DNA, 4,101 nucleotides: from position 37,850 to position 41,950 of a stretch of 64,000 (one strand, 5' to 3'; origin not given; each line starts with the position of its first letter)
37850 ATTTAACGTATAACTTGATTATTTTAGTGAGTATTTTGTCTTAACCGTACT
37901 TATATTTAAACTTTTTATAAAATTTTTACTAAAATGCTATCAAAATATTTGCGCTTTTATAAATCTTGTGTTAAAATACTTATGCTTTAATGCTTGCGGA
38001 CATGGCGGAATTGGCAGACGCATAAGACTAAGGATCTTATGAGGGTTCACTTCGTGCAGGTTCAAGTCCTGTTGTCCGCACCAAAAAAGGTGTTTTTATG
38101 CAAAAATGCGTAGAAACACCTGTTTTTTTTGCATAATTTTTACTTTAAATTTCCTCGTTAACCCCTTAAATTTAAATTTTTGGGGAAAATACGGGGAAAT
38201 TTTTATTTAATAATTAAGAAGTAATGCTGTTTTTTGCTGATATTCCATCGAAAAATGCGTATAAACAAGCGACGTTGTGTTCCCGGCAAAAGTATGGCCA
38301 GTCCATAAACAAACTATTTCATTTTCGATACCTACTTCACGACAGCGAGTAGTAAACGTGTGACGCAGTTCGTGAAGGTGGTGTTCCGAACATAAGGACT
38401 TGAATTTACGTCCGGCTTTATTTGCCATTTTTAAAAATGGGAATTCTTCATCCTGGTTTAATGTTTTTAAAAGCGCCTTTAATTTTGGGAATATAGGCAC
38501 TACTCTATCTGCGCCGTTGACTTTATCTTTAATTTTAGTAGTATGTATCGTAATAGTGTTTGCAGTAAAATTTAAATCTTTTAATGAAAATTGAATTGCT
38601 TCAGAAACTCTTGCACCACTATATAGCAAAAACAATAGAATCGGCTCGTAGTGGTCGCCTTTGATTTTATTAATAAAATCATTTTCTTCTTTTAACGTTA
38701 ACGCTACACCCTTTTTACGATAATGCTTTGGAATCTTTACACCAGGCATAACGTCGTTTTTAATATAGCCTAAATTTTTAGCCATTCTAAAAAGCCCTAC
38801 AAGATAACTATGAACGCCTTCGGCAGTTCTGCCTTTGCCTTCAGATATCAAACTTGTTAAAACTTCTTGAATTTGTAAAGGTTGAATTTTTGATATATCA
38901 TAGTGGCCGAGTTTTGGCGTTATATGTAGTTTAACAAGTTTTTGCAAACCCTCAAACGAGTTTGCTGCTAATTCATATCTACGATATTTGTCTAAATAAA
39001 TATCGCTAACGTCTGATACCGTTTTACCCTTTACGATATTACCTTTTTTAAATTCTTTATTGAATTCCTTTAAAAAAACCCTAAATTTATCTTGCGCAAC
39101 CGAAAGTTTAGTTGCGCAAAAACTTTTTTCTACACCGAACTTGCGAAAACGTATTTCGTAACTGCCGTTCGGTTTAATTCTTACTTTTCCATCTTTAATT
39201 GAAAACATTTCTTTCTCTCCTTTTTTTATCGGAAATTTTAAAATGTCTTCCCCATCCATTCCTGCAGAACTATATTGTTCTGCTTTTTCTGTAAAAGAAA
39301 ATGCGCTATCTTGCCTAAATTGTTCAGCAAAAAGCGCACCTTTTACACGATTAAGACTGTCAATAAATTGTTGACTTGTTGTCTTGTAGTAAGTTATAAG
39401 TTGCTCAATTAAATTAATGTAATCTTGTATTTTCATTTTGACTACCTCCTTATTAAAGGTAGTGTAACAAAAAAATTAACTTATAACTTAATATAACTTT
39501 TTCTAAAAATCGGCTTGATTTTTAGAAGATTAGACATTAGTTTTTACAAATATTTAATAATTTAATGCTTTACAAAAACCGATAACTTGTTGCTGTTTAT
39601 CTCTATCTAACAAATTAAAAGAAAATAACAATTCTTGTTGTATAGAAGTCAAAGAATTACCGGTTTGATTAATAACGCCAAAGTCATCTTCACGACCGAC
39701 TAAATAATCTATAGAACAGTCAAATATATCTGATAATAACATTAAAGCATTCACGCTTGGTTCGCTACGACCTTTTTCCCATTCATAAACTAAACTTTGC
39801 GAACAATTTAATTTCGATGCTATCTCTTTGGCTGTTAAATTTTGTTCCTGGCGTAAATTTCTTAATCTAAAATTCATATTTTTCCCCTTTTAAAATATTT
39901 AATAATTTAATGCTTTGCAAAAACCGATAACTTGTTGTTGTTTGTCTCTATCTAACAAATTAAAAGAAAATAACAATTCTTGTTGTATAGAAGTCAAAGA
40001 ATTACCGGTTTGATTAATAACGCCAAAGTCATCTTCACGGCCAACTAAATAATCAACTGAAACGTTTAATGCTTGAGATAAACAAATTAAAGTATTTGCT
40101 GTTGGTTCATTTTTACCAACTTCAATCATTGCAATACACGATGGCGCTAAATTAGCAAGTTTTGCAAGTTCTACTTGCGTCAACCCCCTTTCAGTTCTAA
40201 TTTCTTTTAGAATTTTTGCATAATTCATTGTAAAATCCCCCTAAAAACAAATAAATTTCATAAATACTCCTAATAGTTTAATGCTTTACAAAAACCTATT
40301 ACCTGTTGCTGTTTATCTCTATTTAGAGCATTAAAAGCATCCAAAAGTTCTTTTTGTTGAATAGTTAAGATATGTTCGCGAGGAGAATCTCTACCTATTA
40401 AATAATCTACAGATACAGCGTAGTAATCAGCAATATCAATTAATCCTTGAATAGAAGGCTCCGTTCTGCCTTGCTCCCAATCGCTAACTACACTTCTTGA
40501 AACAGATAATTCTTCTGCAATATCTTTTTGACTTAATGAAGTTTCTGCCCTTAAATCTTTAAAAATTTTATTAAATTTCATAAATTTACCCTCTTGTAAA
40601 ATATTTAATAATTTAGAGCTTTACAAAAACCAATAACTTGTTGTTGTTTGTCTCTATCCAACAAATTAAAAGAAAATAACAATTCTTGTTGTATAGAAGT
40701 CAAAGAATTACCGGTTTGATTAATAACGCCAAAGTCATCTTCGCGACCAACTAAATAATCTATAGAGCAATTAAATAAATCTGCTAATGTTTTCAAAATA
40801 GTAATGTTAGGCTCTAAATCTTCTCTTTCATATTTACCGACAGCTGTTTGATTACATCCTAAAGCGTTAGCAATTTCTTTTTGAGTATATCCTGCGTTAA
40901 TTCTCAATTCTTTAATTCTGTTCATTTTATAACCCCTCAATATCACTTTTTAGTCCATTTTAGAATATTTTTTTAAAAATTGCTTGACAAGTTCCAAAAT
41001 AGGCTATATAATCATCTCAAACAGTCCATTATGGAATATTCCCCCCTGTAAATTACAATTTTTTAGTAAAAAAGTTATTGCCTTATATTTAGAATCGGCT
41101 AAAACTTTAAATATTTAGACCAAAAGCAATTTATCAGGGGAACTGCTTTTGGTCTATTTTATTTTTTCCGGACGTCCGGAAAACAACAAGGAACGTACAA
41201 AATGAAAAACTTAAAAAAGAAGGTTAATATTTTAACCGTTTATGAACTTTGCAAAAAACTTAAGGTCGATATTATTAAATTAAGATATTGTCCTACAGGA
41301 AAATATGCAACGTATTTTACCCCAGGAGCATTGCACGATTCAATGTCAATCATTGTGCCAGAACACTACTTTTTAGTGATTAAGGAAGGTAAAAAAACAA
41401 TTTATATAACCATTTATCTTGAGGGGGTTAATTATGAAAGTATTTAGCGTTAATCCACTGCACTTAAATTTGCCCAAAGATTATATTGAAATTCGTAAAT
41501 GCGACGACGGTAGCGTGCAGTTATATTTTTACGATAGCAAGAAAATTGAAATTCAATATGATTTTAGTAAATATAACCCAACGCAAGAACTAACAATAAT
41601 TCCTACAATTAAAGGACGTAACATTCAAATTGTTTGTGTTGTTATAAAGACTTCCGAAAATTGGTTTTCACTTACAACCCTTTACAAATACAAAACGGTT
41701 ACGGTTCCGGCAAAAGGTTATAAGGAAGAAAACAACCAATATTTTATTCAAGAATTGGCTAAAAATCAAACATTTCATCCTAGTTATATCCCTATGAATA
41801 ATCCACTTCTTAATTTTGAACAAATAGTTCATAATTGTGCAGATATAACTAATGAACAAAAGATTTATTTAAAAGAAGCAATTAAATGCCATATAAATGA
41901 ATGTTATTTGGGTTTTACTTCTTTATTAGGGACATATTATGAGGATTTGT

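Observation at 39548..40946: Tandem array of four XRE-type HTH genes: diverged DNA-binding heads on an invariant 51-aa tail encoded by 162-bp direct repeats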

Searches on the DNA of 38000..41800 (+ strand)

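Call 76: search_dna_similar(query=window:38000-41800:+, collection=plasmids, mode=distant, max_rows=10)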
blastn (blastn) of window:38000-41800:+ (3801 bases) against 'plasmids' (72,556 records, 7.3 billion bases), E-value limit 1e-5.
Records with a match: 2; places in all: 2; records where one place covers at least 80% of the query: 0.
Best place of each record, by identity: 60-80% 2.
By first word of the organism name: Brevibacillus 1; Mycoplasmopsis 1.
By predicted mobility (MOB-suite, as given by PLSDB): non-mobilizable 2.
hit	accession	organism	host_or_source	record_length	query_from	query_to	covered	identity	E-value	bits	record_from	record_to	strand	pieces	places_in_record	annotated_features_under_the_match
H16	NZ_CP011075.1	Brevibacillus laterosporus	Oryza sativa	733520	2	85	2%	79.8%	8e-9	73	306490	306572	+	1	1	none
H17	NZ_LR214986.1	Mycoplasmopsis cynos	Dog,lung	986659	4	89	2%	76.7%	1e-6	64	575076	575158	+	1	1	none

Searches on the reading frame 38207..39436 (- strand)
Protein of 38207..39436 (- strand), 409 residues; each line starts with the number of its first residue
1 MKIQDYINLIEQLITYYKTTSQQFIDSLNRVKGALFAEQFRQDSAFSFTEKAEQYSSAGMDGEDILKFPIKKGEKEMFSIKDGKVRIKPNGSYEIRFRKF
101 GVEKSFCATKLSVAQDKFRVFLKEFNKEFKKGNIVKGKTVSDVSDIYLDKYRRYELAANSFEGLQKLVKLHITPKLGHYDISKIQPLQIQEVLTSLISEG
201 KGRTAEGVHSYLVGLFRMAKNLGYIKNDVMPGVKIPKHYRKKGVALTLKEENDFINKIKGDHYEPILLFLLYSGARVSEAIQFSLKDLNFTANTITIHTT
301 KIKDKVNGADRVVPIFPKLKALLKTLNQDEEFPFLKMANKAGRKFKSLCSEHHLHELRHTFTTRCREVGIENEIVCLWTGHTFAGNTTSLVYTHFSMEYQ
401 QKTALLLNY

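Call 7: search_protein_families(library=pfam, proteins=[window:38207-39436:-], max_evalue=0.01)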
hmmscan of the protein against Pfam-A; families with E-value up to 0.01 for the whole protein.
window:38207-39436:- (409 aa): 4 families
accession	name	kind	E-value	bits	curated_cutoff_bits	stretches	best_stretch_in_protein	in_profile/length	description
PF00589.27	Phage_integrase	-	5e-11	43.1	27.1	1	263-396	24-169/172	Phage integrase family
PF14659.12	Phage_int_SAM_3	-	7e-10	39.4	22.6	1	139-196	1-57/58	Phage integrase, N-terminal SAM-like domain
PF22022.2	Phage_int_M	-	1.4e-07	32.1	27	1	145-230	6-90/96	Phage integrase central domain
PF19241.4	DUF5891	-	0.0068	16.7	27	0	88-134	20-63/198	Family of unknown function (DUF5891)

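Call 8: search_protein_families(library=phrogs, proteins=[window:38207-39436:-], max_evalue=0.001)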
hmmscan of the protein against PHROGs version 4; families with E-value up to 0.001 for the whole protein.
window:38207-39436:- (409 aa): 5 families
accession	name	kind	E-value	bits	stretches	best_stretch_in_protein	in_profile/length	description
phrog_1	-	integration and excision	2.2e-48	166.9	1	74-404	105-444/611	integrase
phrog_216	-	integration and excision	1.9e-16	61.1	1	211-408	21-237/301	integrase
phrog_7244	-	integration and excision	2.7e-09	37.7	1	135-238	67-172/263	integrase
phrog_7685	-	integration and excision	1.1e-06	29.4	1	310-406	128-234/240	integrase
phrog_23783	-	integration and excision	9.9e-06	26.6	1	139-231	61-151/162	integrase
